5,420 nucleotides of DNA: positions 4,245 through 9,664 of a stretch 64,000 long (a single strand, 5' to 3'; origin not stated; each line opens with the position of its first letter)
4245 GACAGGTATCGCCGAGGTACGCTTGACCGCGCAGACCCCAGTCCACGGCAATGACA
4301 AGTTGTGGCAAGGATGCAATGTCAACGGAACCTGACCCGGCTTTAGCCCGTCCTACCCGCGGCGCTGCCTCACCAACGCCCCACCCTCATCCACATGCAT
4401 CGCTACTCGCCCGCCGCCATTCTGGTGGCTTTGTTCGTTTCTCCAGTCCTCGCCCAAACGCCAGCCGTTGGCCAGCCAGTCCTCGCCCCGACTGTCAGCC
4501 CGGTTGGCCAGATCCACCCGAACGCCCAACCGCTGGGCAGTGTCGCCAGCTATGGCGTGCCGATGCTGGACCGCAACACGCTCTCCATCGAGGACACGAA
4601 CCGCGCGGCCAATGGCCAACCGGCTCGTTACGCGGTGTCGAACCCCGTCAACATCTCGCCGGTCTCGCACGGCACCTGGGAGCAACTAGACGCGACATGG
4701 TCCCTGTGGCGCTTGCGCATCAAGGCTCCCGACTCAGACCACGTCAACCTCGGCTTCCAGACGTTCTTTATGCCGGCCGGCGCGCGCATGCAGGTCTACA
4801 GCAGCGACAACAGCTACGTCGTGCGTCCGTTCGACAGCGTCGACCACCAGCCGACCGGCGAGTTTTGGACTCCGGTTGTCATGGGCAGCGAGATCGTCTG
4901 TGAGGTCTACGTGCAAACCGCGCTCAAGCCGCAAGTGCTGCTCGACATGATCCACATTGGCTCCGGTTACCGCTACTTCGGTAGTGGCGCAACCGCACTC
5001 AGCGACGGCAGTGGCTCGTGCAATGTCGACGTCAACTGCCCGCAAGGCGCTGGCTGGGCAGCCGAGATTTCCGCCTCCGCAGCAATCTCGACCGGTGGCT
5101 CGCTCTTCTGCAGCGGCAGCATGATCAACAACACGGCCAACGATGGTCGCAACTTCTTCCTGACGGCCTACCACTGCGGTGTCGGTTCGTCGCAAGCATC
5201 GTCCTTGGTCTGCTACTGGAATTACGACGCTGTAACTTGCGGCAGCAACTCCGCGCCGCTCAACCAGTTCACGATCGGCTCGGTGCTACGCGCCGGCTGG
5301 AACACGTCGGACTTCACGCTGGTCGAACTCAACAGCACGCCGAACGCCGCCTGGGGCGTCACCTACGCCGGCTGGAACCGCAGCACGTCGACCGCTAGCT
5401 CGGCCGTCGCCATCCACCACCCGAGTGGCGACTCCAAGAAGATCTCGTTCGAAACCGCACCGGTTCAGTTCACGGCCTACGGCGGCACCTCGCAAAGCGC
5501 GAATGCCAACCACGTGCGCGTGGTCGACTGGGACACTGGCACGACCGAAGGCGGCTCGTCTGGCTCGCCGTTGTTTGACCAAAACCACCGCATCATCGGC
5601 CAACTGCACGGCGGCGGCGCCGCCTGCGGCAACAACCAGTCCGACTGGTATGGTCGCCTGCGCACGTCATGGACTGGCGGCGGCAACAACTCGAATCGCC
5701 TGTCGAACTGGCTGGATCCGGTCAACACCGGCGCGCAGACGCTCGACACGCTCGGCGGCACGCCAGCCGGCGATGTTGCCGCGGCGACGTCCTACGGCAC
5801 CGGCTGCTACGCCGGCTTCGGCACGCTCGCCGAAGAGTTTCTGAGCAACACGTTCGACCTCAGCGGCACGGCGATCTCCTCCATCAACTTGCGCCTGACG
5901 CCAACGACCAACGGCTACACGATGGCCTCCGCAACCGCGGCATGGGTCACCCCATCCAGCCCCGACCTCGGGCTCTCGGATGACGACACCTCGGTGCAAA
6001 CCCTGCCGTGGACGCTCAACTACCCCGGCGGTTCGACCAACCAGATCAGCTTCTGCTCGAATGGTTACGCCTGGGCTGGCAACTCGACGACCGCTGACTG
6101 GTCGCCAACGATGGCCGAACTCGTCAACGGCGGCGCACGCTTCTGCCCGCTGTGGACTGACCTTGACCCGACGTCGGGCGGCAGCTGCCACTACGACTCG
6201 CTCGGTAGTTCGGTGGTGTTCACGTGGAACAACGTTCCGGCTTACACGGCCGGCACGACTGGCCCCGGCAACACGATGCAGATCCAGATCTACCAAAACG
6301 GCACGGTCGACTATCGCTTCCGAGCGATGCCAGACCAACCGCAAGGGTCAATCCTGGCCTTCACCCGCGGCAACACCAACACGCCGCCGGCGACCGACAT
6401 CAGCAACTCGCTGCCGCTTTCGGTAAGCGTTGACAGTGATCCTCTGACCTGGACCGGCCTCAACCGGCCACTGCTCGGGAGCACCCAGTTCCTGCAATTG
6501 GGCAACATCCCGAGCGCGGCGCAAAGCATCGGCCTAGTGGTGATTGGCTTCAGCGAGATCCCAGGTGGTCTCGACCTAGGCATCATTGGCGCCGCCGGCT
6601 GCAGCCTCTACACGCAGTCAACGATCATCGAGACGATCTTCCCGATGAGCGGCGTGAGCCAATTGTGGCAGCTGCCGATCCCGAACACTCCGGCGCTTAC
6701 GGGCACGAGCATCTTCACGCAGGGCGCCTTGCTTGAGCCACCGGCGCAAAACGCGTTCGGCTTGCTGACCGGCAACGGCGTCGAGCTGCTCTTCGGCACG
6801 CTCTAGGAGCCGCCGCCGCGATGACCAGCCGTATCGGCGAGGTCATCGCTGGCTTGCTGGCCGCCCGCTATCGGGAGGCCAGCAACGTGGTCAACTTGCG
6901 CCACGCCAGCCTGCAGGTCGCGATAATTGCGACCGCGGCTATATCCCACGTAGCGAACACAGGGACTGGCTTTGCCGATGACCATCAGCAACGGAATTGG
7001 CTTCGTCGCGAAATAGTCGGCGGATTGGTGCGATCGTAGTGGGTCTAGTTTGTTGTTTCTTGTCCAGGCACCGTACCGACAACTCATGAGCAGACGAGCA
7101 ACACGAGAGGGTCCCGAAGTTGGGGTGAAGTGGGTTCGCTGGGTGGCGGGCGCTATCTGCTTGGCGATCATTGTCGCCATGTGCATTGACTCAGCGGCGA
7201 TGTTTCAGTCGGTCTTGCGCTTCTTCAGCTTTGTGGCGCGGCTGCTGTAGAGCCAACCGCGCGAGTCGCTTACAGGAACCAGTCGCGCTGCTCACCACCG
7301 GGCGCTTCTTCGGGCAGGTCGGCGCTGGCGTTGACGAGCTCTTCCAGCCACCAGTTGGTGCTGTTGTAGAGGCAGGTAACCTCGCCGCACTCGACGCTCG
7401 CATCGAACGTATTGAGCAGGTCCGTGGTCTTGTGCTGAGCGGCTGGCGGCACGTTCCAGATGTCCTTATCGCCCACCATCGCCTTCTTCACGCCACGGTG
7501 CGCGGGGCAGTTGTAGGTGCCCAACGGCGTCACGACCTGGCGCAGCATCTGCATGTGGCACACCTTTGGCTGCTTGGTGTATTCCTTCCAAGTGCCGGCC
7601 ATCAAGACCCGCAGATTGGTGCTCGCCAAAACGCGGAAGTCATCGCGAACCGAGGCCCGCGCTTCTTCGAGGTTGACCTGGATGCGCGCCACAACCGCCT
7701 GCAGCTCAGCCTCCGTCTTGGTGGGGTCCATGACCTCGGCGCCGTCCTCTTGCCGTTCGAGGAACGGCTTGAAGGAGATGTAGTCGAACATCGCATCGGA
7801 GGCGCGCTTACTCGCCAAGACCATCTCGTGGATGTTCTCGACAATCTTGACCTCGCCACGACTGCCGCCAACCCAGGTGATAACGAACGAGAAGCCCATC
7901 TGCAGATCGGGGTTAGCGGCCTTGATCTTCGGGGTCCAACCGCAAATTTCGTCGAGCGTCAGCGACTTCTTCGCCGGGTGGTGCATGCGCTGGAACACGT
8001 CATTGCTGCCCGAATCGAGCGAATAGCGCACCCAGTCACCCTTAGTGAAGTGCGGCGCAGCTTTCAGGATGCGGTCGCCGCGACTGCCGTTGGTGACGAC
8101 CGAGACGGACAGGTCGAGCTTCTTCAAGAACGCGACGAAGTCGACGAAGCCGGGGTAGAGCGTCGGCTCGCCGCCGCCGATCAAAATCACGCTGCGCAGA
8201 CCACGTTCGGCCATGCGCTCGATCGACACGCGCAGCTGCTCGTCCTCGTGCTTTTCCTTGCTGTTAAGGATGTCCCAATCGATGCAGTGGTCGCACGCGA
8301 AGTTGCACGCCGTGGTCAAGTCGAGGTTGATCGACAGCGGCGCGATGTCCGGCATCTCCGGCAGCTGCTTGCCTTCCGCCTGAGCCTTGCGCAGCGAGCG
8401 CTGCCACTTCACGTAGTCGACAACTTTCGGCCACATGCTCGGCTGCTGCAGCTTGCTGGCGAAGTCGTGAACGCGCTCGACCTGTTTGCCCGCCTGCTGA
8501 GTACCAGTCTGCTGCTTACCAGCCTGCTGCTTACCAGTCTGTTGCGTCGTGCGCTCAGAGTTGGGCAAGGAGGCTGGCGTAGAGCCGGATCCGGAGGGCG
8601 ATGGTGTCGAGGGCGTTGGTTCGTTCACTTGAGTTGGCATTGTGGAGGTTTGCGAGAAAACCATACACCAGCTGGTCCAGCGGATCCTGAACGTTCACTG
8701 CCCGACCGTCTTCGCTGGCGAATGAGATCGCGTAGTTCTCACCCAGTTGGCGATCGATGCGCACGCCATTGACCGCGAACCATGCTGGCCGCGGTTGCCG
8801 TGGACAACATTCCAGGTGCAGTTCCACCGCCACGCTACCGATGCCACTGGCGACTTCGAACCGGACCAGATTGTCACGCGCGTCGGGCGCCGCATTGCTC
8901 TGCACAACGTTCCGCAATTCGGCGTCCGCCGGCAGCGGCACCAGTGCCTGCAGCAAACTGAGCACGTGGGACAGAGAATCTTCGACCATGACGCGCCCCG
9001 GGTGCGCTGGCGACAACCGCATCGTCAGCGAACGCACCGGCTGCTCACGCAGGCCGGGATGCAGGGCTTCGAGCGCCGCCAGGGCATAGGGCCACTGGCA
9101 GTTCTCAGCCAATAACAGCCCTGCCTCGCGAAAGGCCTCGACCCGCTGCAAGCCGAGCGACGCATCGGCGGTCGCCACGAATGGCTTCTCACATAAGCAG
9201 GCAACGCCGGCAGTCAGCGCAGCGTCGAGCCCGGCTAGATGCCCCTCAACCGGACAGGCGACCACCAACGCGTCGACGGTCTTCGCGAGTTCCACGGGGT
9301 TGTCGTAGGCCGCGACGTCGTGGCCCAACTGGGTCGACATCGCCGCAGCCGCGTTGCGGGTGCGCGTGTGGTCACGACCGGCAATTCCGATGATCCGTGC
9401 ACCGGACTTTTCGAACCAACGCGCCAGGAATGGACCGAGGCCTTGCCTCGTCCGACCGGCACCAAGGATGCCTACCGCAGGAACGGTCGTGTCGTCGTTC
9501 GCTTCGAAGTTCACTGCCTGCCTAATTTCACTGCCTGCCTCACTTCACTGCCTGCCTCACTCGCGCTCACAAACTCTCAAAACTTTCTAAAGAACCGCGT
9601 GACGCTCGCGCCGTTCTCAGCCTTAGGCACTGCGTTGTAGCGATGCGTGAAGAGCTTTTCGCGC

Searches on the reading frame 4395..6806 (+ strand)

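Call 37: search_protein_families(library=pfam, proteins=[window:4395-6806:+], max_evalue=0.00001)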
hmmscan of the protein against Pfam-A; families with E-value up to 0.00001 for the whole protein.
window:4395-6806:+ (803 aa): 1 family
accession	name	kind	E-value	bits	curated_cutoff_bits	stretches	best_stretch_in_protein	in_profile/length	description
PF13365.12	Trypsin_2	-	7.1e-11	43.5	27.6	1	239-402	1-143/144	Trypsin-like peptidase domain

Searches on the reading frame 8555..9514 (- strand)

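Call 37: search_protein_families(library=pfam, proteins=[window:8555-9514:-], max_evalue=0.00001)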
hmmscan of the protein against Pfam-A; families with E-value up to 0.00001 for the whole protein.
window:8555-9514:- (319 aa): 1 family
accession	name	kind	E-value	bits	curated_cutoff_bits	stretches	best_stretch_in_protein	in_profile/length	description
PF01408.29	GFO_IDH_MocA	-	1.4e-10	42.4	24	1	14-122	3-105/120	Oxidoreductase family, NAD-binding Rossmann fold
